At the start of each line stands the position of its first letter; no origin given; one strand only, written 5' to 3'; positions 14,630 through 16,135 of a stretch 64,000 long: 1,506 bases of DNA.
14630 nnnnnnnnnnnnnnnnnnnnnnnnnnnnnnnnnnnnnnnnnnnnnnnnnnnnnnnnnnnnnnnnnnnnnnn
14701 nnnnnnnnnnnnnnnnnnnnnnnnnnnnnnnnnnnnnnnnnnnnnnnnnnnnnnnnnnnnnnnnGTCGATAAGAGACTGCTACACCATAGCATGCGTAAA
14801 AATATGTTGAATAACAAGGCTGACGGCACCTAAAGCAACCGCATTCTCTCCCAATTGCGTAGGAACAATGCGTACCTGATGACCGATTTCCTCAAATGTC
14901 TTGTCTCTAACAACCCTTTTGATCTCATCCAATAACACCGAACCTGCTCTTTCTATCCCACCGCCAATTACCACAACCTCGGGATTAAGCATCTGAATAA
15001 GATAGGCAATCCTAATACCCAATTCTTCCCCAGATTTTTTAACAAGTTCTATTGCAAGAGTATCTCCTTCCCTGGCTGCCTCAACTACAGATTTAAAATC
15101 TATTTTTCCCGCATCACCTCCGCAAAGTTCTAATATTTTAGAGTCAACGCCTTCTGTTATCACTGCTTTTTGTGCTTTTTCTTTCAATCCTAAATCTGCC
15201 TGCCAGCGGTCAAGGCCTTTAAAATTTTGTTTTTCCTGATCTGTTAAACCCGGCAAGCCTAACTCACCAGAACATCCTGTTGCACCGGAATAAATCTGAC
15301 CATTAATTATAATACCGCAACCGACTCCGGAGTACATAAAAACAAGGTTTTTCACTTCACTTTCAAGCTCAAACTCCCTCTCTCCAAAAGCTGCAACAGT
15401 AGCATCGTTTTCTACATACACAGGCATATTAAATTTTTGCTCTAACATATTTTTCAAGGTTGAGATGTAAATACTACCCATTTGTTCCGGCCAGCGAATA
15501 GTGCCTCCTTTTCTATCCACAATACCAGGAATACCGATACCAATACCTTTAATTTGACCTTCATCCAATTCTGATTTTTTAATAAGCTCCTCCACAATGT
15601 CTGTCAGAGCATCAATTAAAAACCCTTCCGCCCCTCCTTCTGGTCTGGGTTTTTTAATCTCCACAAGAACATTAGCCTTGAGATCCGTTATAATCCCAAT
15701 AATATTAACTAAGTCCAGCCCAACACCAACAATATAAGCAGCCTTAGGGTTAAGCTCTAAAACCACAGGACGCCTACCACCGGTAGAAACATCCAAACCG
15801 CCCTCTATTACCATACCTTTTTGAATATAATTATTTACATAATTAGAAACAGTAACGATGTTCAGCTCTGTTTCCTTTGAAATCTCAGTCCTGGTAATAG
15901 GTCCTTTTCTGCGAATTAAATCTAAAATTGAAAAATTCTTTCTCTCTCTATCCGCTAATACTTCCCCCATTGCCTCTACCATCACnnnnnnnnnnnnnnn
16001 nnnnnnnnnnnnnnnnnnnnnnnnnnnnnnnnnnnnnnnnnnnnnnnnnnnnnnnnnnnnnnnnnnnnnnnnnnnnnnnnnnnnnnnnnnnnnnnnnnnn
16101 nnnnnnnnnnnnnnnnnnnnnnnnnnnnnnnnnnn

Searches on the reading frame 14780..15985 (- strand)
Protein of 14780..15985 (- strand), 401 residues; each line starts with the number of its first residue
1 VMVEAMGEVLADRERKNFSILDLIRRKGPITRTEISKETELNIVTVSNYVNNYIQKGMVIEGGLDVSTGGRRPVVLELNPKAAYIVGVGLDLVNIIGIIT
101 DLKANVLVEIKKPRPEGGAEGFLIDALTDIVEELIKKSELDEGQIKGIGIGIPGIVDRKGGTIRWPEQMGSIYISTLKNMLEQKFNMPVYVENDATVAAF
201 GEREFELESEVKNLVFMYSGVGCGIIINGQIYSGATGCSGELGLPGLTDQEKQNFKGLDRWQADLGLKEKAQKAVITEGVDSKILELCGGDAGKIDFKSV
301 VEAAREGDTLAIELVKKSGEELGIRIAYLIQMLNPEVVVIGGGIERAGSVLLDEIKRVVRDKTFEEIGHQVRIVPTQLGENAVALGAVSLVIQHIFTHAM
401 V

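Call 7: search_protein_families(library=pfam, proteins=[window:14780-15985:-])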
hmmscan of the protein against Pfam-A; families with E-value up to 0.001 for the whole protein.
window:14780-15985:- (401 aa): 2 families
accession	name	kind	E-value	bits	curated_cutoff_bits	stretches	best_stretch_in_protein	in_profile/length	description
PF00480.26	ROK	-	3.3e-43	148.7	22.9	1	94-393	10-293/294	ROK family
PF13412.12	HTH_24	-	3.8e-05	23.6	21.9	1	15-59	3-47/48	Winged helix-turn-helix DNA-binding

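Call 14: find_homologous_proteins(query=window:14783-15982:-)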
Query window:14783-15982:- (400 aa): 2307 proteins with E <= 0.001 among 8000 candidates; the best 120 are listed.
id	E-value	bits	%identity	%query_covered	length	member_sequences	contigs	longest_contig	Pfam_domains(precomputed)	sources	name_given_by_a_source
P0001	2.1e-253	858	100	100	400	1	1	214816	PF00480.27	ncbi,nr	ncbi:MAG: ROK family transcriptional regulator [Candidatus Saelkia tenebricola]|nr:ROK family transc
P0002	7.8e-223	758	88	100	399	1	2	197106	PF00480.27,PF13412.13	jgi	-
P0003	2.6e-218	743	87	100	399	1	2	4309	PF00480.27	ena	-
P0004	1.5e-217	740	87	100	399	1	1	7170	PF00480.27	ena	-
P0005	1.1e-206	704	80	100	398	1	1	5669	PF01869.27,PF00480.27,PF13412.13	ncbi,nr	ncbi:MAG: ROK family transcriptional regulator [Candidatus Omnitrophica bacterium]|nr:ROK family tra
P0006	4.5e-203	693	78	100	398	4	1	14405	PF00480.27,PF13412.13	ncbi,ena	-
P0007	9.5e-201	685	76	100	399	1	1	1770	PF00480.27,PF13412.13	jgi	jgi:predicted NBD/HSP70 family sugar kinase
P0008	1.2e-200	685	77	100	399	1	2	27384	PF00480.27,PF13412.13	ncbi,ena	-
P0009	2.4e-200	684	77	100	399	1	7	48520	PF00480.27,PF13412.13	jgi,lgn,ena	-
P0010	2.8e-200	683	77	100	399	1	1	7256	PF00480.27,PF13412.13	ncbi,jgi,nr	ncbi:MAG: hypothetical protein DRP73_01425 [Candidatus Omnitrophota bacterium]|nr:MAG: hypothetical 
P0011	3.1e-200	683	78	100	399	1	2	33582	PF00480.27,PF13412.13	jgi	jgi:predicted NBD/HSP70 family sugar kinase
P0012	8.6e-200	682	76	100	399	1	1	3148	PF00480.27,PF13412.13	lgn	-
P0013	2.0e-199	681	77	100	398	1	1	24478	PF00480.27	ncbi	-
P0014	1.0e-198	678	79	100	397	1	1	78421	PF00480.27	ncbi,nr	ncbi:MAG: ROK family transcriptional regulator [Candidatus Kaelpia imicola]|nr:ROK family transcript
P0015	1.5e-197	674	79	100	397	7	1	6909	PF00480.27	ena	-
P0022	3.2e-177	607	71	99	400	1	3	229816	PF00480.27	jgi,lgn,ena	-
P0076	1.4e-120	421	49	98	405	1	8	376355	PF00480.27,PF13412.13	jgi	-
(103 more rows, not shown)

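Call 15: find_encoding_contigs(protein=P0002, flank=6000, max_places=2)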
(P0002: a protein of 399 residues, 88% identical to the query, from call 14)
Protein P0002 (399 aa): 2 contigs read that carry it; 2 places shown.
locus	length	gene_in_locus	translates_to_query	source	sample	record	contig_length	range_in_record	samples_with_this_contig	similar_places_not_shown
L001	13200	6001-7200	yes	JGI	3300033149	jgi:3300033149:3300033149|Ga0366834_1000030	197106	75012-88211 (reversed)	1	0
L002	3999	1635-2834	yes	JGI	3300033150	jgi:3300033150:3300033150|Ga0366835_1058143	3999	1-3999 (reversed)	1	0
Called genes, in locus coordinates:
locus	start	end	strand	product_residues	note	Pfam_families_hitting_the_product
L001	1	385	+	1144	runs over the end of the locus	PF00873:ACR_tran, PF03176:MMPL, PF08220:HTH_DeoR (weak)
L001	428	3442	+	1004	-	PF00873:ACR_tran, PF03176:MMPL (weak), PF02355:SecD_SecF_C (faint)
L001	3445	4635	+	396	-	-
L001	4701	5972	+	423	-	PF01547:SBP_bac_1, PF13416:SBP_bac_8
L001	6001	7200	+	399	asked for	PF13412:HTH_24 (weak), PF00480:ROK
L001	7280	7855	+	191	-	PF03425:CBM_11 (weak)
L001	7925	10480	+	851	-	PF10091:Glycoamylase, PF06452:CBM9_1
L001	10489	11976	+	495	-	-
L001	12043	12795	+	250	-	PF00535:Glycos_transf_2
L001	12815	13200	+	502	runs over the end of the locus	-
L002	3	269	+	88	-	?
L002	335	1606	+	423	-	PF01547:SBP_bac_1, PF13416:SBP_bac_8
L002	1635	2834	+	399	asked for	PF13412:HTH_24 (weak), PF00480:ROK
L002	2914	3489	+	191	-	PF03425:CBM_11 (weak)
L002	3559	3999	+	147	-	?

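Call 16: find_encoding_contigs(protein=P0014, flank=6000, max_places=2)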
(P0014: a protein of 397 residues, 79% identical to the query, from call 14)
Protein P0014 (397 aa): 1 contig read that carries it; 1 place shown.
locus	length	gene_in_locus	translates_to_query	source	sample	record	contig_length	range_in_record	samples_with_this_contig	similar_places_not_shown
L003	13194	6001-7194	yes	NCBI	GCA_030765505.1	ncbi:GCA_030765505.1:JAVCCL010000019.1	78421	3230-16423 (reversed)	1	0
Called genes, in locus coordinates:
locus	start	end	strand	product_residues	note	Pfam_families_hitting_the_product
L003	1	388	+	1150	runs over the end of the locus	PF00873:ACR_tran, PF03176:MMPL (weak), PF08220:HTH_DeoR (weak)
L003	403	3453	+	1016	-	PF00873:ACR_tran, PF02355:SecD_SecF_C (faint), PF03176:MMPL (faint)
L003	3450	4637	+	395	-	-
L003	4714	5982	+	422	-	PF01547:SBP_bac_1, PF13416:SBP_bac_8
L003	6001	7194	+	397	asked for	PF00480:ROK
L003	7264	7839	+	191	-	PF03425:CBM_11 (weak)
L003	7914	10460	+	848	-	PF10091:Glycoamylase, PF06452:CBM9_1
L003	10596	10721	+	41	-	-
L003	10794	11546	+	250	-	PF00535:Glycos_transf_2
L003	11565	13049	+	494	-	-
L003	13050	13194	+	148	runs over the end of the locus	PF02580:Tyr_Deacylase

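Call 17: find_encoding_contigs(protein=P0009, flank=6000, max_places=2)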
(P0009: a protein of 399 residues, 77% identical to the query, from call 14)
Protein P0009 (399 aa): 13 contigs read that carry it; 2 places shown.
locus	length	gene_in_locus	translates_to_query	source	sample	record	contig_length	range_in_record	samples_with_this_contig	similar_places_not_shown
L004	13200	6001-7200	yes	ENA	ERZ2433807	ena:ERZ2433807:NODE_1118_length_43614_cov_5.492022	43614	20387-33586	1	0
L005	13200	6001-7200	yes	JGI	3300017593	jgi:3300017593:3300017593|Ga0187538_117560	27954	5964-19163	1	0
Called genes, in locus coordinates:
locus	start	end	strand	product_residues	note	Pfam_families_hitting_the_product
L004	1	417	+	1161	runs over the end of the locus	PF00873:ACR_tran, PF03176:MMPL (weak), PF08220:HTH_DeoR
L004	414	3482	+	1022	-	PF00873:ACR_tran, PF02355:SecD_SecF_C (faint), PF03176:MMPL (weak)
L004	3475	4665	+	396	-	PF27870:T1-F (weak)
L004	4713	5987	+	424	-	PF01547:SBP_bac_1, PF13416:SBP_bac_8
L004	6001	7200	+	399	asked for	PF13412:HTH_24 (weak), PF00480:ROK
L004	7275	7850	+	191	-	PF03425:CBM_11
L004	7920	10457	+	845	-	PF10091:Glycoamylase, PF06452:CBM9_1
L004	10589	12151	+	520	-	PF13432:TPR_16 (faint), PF07719:TPR_2 (faint), PF13181:TPR_8 (faint), PF13428:TPR_14 (faint), PF14559:TPR_19 (faint), PF00515:TPR_1 (weak), PF13424:TPR_12 (weak)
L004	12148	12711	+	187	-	-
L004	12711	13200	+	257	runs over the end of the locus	-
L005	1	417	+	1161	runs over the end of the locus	PF00873:ACR_tran, PF03176:MMPL (faint), PF08220:HTH_DeoR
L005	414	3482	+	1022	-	PF00873:ACR_tran, PF02355:SecD_SecF_C (faint), PF03176:MMPL (weak)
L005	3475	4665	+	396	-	PF27870:T1-F (weak)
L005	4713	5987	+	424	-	PF01547:SBP_bac_1, PF13416:SBP_bac_8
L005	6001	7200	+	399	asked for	PF13412:HTH_24 (weak), PF00480:ROK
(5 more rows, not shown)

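Call 18: find_encoding_contigs(protein=P0022, flank=6000, max_places=2)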
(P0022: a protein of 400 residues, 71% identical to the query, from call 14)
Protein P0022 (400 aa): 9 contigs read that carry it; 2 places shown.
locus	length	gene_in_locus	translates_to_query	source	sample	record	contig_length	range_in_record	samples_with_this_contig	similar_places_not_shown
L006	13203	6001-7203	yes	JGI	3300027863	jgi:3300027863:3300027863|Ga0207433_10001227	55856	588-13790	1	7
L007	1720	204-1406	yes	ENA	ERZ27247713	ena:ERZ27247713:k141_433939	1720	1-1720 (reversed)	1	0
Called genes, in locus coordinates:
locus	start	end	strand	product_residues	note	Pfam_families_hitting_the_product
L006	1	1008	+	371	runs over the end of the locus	PF07833:Cu_amine_oxidN1 (weak), PF01520:Amidase_3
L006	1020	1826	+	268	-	PF01177:Asp_Glu_race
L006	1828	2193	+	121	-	PF01242:PTPS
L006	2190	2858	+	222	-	PF00733:Asn_synthase (weak), PF06508:QueC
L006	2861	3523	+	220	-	PF13353:Fer4_12, PF04055:Radical_SAM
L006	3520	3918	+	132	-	PF14489:QueF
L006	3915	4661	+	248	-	PF01969:Ni_insertion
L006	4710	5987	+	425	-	PF01547:SBP_bac_1, PF13416:SBP_bac_8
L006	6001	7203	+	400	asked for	PF00480:ROK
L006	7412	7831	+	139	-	PF02577:BFN_dom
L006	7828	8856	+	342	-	-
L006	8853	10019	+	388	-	PF04055:Radical_SAM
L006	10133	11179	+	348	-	PF03444:WHD_HrcA (weak), PF01628:HrcA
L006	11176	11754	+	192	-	PF01025:GrpE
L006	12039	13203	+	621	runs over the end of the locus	PF00012:HSP70, PF06723:MreB_Mbl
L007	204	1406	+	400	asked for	PF00480:ROK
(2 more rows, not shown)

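Call 57: search_solved_structures(query=window:14783-15982:-, show_alignments=2)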
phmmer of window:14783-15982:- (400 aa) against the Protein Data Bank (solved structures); distinct sequences matched with E-value up to 0.001: 32.
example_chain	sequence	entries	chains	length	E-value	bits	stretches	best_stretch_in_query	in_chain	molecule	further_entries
5f7r_E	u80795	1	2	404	6.3e-40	140.7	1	15-395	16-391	Lmo0178 protein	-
5f7p_E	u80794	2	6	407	6.5e-40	140.6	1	15-395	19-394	Lmo0178 protein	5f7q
1z05_A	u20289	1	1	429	8.7e-31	110.6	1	19-392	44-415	transcriptional regulator, ROK family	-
2hoe_A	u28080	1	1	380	5.1e-28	101.5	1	22-244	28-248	N-acetylglucosamine kinase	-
2qm1_A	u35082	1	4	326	1.9e-27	99.6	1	129-392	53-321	Glucokinase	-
3vgk_A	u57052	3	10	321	5.4e-23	84.9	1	85-395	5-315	Glucokinase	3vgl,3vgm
4ija_A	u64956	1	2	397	6.1e-23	84.8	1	23-244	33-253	XylR protein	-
3bp8_A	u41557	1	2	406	1.1e-19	74.1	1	18-389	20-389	Putative NAGC-like transcriptional regulator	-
1z6r_A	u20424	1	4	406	2.1e-19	73.1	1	18-389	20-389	Mlc protein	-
9srt_D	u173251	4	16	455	4.3e-19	72.1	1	18-389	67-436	DNA-binding transcriptional repressor Mlc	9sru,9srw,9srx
3vov_A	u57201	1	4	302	4.8e-18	68.7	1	85-243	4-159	Glucokinase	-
7p7i_AAA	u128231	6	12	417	4.3e-17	65.5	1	125-347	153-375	Ubiquitin-like protein SMT3,N-acetyl-D-glucosamine kinase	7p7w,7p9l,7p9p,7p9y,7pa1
3eo3_A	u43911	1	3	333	3e-15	59.5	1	136-393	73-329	Bifunctional UDP-N-acetylglucosamine 2-epimerase/N-acetylmannosamine kinase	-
2yhy_A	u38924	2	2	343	3.3e-15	59.3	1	138-393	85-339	BIFUNCTIONAL UDP-N-ACETYLGLUCOSAMINE 2-EPIMERASE/N-ACETYLMANNOSAMINE KINASE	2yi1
2yhw_A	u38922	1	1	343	3.5e-15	59.2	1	138-393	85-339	BIFUNCTIONAL UDP-N-ACETYLGLUCOSAMINE 2-EPIMERASE/N-ACETYLMANNOSAMINE KINASE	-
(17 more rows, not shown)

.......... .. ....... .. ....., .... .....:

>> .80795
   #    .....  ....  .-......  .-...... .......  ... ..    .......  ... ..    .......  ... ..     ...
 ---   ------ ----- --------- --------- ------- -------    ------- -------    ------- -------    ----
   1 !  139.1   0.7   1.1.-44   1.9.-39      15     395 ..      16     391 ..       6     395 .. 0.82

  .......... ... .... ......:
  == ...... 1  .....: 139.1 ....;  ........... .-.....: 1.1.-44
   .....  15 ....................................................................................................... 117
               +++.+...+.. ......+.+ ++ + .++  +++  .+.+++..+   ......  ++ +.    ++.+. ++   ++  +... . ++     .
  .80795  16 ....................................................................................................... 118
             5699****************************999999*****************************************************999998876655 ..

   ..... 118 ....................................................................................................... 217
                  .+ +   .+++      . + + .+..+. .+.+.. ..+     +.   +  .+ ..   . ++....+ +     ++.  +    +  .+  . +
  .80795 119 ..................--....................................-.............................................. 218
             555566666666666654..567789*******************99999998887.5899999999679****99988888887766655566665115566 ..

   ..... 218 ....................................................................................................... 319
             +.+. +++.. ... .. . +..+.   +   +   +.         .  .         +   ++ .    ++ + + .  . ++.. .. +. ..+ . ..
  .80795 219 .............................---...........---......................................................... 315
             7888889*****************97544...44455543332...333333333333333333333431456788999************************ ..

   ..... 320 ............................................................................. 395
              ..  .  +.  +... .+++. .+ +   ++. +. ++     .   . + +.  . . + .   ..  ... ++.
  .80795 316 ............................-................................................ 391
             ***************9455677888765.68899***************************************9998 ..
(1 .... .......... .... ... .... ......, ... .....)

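Call 68: find_encoding_contigs(protein=P0076, flank=5000, max_places=2)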
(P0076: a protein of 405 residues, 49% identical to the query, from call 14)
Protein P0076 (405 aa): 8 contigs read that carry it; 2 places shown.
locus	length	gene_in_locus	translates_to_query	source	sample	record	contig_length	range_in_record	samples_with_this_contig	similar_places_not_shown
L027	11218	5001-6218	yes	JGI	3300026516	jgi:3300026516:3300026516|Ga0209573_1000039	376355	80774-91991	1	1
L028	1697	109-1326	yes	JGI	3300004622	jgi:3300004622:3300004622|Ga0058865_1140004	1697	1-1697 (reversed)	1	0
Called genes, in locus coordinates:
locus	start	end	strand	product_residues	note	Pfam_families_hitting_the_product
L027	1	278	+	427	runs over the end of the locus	PF01547:SBP_bac_1, PF13416:SBP_bac_8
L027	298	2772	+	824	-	PF06165:GH94_b-supersand, PF17167:Glyco_hydro_94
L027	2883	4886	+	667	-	PF11329:DUF3131, PF10091:Glycoamylase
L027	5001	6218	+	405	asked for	PF13412:HTH_24 (weak), PF00480:ROK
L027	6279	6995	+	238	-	PF00902:TatC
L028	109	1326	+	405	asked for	PF13412:HTH_24 (weak), PF00480:ROK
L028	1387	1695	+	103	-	?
